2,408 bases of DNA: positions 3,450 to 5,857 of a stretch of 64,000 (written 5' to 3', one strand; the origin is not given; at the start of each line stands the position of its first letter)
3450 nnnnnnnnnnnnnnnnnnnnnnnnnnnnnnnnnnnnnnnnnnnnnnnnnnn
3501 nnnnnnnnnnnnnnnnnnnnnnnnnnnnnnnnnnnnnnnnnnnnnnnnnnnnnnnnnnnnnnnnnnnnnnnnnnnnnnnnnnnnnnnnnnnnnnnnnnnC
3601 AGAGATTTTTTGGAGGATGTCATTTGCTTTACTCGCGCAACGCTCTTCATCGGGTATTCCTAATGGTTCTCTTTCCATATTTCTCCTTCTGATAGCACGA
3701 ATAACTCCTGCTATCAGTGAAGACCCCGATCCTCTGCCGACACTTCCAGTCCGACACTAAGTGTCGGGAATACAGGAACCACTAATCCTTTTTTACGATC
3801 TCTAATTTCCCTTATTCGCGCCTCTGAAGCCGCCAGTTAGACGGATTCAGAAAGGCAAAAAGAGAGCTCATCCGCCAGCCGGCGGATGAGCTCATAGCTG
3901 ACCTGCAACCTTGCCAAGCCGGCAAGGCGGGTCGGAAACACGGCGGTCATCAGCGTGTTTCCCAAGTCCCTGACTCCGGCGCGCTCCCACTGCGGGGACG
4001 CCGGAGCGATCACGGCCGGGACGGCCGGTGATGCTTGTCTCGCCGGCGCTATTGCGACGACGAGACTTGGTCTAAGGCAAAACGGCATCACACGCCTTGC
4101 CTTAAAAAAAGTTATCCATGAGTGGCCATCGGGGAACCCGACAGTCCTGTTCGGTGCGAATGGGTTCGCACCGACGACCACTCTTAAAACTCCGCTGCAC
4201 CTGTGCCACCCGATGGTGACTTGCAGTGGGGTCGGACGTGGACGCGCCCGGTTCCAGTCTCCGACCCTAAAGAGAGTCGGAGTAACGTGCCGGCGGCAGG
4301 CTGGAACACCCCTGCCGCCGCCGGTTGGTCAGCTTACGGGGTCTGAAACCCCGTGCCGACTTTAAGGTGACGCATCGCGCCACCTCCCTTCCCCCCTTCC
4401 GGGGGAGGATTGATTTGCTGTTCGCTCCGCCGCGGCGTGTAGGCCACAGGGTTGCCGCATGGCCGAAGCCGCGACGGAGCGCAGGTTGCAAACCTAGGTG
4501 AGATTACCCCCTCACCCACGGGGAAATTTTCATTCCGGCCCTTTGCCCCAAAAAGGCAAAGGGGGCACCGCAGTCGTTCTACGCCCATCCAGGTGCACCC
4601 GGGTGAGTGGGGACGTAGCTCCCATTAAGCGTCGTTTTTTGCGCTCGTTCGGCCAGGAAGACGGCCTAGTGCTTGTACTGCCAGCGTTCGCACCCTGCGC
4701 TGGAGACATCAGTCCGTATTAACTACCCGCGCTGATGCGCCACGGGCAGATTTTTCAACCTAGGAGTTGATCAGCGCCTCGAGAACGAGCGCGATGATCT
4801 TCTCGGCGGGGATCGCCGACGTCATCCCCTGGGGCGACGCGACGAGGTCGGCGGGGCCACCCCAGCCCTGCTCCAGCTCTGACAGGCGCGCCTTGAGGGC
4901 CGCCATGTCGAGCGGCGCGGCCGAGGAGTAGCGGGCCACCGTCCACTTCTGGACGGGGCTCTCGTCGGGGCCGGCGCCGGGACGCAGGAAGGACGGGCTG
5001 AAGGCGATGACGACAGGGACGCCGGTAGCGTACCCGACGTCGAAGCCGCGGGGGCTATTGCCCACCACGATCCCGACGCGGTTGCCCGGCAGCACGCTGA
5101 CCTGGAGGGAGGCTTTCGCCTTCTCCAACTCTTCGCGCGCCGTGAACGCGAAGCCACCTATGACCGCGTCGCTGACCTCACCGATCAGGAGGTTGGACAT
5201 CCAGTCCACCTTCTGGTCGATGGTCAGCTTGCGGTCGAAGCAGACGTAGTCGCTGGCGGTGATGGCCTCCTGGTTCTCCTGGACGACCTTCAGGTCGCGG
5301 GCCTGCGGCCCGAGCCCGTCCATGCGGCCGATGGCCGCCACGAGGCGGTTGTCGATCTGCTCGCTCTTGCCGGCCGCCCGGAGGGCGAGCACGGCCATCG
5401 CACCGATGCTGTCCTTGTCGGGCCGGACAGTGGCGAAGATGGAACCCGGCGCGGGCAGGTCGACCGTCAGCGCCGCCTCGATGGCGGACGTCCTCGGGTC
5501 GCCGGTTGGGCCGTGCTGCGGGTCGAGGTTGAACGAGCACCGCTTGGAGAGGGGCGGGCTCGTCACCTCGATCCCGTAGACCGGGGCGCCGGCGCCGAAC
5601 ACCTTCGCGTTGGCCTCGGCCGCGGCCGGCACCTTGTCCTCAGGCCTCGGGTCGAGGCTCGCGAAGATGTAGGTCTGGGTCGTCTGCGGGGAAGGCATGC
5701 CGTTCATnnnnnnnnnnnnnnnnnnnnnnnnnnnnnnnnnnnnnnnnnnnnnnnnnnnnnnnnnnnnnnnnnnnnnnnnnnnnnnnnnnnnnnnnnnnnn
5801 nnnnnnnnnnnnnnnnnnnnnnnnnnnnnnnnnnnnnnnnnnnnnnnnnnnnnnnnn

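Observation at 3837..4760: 0.9-kb GC-rich ORF-free segment packed with long perfect stem-loops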

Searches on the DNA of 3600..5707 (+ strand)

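Call 4: search_rna_families(source=window, start=3600, end=4900, threshold=evalue, max_evalue=10, show_alignments=3)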
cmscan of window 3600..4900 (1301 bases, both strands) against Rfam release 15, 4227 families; matches with E-value up to 10: 13.
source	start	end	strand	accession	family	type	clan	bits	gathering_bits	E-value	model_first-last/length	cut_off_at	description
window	4205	4291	+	RF03984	MIR2933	Gene; miRNA;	-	20.8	70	0.21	1-112/112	no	MIR2933 microRNA precursor family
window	3856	3903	-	RF02838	Ref55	Gene; sRNA;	-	19.7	43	9.5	11-54/54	no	Enterococcus sRNA 55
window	3864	3893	+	RF00965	mir-549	Gene; miRNA;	-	18.2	93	2.3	10-63/72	no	mir-549 microRNA precursor family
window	3820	3891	-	RF04289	mir-3596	Gene; miRNA;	CL00148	17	96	5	1-82/82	no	mir-3596 microRNA precursor family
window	4410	4484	+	RF00520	ybhL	Cis-reg; leader;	-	16.9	50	8.4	1-73/73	no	ybhL leader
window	4223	4323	+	RF02826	Scr6925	Gene; sRNA;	-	16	50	7.5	1-131/131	no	Streptomyces RNA 6925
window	4284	4389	-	RF02809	RsmW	Gene; sRNA;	CL00106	15.2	52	8.8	1-124/124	no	RsmW RNA family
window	4224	4364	+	RF02354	BjrC80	Gene; sRNA;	-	14.7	80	4.7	1-162/162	no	Bradyrhizobiaceae sRNA BjrC80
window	4371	4393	-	RF02040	HOTTIP_1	Gene; lncRNA;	-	14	50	4.3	1-57/57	no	HOXA transcript at the distal tip, conserved region 1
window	4209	4326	+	RF01514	Afu_513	Gene; snRNA; snoRNA; CD-box;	-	13.6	48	4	1-103/103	no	A. fumigatus snoRNA Afu_513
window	4796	4900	-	RF00222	IRES_Bag1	Cis-reg; IRES;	-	13.4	37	1.7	101-370/370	5'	Bag-1 internal ribosome entry site (IRES)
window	4619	4756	-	RF00389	satBaMV_CRE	Cis-reg;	-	13.4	100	3.6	1-159/159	no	Bamboo mosaic virus satellite RNA cis-regulatory element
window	4546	4565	+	RF02942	Clostridiales-3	Gene; sRNA;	-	9.6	103.4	8.7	117-136/264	no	Clostridiales-3 RNA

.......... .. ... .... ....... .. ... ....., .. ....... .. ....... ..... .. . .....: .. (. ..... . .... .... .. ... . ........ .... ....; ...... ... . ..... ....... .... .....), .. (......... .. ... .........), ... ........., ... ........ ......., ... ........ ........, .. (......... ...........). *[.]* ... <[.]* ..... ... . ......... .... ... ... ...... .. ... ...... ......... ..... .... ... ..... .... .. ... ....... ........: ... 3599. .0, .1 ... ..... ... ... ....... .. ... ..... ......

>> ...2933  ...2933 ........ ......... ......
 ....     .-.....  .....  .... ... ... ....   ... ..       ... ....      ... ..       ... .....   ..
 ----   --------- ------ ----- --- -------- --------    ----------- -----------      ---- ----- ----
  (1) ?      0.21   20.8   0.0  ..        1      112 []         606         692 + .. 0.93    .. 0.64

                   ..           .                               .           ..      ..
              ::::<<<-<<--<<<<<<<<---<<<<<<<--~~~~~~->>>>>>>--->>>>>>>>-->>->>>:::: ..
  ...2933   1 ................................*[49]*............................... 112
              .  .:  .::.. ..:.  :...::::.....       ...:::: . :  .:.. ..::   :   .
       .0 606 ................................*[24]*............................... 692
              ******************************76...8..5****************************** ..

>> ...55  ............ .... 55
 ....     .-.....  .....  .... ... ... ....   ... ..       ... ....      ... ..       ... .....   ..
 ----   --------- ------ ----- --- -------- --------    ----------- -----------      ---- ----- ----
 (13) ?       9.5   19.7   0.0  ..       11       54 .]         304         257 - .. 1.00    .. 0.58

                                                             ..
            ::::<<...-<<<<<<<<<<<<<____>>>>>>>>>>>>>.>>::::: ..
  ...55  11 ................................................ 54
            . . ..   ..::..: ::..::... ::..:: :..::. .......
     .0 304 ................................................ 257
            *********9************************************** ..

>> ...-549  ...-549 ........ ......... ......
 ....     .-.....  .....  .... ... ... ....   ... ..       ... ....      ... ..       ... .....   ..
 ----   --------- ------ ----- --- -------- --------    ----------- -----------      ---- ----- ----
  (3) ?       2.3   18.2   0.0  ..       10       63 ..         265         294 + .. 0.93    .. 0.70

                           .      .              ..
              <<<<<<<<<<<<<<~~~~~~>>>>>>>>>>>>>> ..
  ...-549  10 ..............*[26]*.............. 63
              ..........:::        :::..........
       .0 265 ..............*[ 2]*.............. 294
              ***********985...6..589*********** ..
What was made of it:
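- On Group II intron (ORF-less): cmscan of 3600-4900, both strands, with permissive filters and E <= 10, gave no group II model among 13 weak chance hits (call 4).
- On GOLLD / ROOL / OLE / HEARO / raiA large ncRNAs: No hit at E <= 10 (call 4).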

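Call 7: search_dna_similar(query=window:3700-4800:+, collection=phages, mode=distant)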
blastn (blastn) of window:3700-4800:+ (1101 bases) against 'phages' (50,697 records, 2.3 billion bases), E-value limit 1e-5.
No match.

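Call 79: build_rna_model(alignment_id=A4, structure=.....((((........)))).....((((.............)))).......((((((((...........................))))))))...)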
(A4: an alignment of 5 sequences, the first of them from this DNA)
Model R1 built from alignment A4 (5 sequences, 100 columns); structure: as given.
model positions 95; base pairs 16; branch points 2; effective number of sequences 2.4; information 0.602 bits per position. Calibrated on 0.2 Mb of random sequence (short: E-values are rough).
structure used (alignment columns):
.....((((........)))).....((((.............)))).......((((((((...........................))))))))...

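Call 80: search_with_rna_model(model_id=R1, sources=[window, L001, L003, L005, L006, L008, L012, L013, L014, L015, L010, L011], max_evalue=10, show_alignments=6)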
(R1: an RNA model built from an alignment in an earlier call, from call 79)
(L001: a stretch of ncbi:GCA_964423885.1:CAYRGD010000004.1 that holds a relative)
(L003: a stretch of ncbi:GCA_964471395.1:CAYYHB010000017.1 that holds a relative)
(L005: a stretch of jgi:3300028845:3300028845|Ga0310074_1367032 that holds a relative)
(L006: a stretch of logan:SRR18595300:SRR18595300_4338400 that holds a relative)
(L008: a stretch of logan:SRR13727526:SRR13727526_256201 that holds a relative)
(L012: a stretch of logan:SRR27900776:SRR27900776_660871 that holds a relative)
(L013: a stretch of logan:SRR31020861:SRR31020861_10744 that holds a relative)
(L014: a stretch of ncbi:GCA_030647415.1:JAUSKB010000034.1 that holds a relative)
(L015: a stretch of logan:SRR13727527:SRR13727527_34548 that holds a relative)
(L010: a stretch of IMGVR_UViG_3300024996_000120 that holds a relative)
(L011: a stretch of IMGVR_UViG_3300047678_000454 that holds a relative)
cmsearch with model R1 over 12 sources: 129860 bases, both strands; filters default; matches with E-value up to 10: 7.
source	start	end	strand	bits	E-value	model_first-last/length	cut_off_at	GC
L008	1397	1493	+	99.1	2.5e-21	1-95/95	no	0.52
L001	5973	6069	+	95.6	1.7e-20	1-95/95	no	0.59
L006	1496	1592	+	83.9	9.4e-18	1-95/95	no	0.47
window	4576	4671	-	80.4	6.1e-17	1-95/95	no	0.6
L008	1595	1683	+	76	6.6e-16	1-95/95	no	0.51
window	54452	54546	+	11.7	0.71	1-95/95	no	0.47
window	10792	10806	-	8.4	4.1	6-20/95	no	0.6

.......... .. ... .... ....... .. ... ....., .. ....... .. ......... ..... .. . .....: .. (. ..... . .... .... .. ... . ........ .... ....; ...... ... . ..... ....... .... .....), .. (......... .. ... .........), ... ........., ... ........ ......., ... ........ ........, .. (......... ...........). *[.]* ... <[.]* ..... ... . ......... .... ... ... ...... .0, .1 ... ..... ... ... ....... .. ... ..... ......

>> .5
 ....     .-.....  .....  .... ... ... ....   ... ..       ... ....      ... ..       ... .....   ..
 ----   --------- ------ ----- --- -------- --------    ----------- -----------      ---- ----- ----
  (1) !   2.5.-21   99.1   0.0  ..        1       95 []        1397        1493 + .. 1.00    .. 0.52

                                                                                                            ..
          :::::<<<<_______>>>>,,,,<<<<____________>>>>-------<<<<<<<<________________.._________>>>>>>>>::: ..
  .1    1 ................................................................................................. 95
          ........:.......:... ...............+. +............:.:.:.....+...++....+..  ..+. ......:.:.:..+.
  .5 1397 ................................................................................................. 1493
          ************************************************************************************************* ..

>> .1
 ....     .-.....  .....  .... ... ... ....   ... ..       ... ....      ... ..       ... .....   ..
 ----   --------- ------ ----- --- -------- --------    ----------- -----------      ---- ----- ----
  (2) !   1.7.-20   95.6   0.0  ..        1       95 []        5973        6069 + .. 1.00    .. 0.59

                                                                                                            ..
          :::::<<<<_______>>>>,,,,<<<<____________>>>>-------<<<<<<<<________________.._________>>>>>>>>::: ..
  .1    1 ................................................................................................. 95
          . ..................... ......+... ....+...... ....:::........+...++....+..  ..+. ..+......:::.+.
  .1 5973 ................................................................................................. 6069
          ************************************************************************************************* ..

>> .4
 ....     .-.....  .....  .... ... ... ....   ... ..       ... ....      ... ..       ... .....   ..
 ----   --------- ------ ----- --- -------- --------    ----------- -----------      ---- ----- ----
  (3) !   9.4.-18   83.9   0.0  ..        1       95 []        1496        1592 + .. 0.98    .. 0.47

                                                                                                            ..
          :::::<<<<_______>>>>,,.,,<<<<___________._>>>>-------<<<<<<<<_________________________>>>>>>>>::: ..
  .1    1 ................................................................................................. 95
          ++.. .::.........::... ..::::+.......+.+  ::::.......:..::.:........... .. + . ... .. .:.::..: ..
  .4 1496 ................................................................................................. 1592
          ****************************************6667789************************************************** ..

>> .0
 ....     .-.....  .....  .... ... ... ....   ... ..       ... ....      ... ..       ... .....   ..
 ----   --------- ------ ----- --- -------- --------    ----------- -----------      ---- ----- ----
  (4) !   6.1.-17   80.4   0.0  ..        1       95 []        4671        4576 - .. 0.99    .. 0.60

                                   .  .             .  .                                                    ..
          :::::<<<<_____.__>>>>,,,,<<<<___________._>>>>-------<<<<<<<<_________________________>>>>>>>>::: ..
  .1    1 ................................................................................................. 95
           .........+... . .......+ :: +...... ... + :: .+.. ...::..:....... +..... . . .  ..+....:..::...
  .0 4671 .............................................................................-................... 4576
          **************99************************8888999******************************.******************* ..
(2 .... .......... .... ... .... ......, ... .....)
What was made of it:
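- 4627..4666 (-): P3 (GGCC / GGCC; the loop is related to the conserved GACUUCG) and P3b (GAGCG / CGCUU; A-rich loop CAAAAA). Matched by model R1: call 80.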

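Call 85: search_dna_similar(query=window:3800-4800:-, collection=plasmids, mode=distant)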
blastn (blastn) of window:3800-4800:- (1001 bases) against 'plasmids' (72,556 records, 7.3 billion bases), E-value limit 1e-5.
No match.

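Call 101: search_rna_families(sources=[L006, L008, L012], threshold=evalue, max_evalue=1)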
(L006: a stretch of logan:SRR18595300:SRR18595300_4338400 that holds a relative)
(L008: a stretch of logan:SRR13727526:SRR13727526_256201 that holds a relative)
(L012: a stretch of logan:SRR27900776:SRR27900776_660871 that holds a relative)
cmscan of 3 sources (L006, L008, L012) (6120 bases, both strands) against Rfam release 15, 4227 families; matches with E-value up to 1: 2.
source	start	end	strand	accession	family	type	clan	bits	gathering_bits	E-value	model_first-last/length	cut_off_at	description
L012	80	148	+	RF00236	ctRNA_pGA1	Gene; antisense;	-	24.5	45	0.13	1-79/79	no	ctRNA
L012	68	124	+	RF03960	mir-6644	Gene; miRNA;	-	21.6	82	0.59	1-67/67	no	mir-6644 microRNA precursor family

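Call 102: search_rna_families(source=L001, start=4000, end=7300, threshold=evalue, max_evalue=1)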
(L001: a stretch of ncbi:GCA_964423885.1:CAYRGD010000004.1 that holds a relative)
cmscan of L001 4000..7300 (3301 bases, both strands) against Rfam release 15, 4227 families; matches with E-value up to 1: 2.
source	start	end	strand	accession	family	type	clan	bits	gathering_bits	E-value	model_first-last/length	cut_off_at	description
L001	4756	4840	+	RF03151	cyano-S1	Cis-reg; leader;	-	21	39.9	0.8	1-81/81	no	Cyanobacterial ribosomal protein S1 leader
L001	4632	4710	-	RF02248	Six3os1_3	Gene; lncRNA;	-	18.3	40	0.12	1-75/75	no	Six3os1 conserved region 3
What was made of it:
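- On GOLLD / ROOL / OLE / HEARO / raiA large ncRNAs: There was also no hit for the homologous regions of L001, L006, L008 and L012 at E <= 1 (calls 101, 102).
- No Rfam riboswitch or ribozyme family matches (calls 4, 101, 102).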
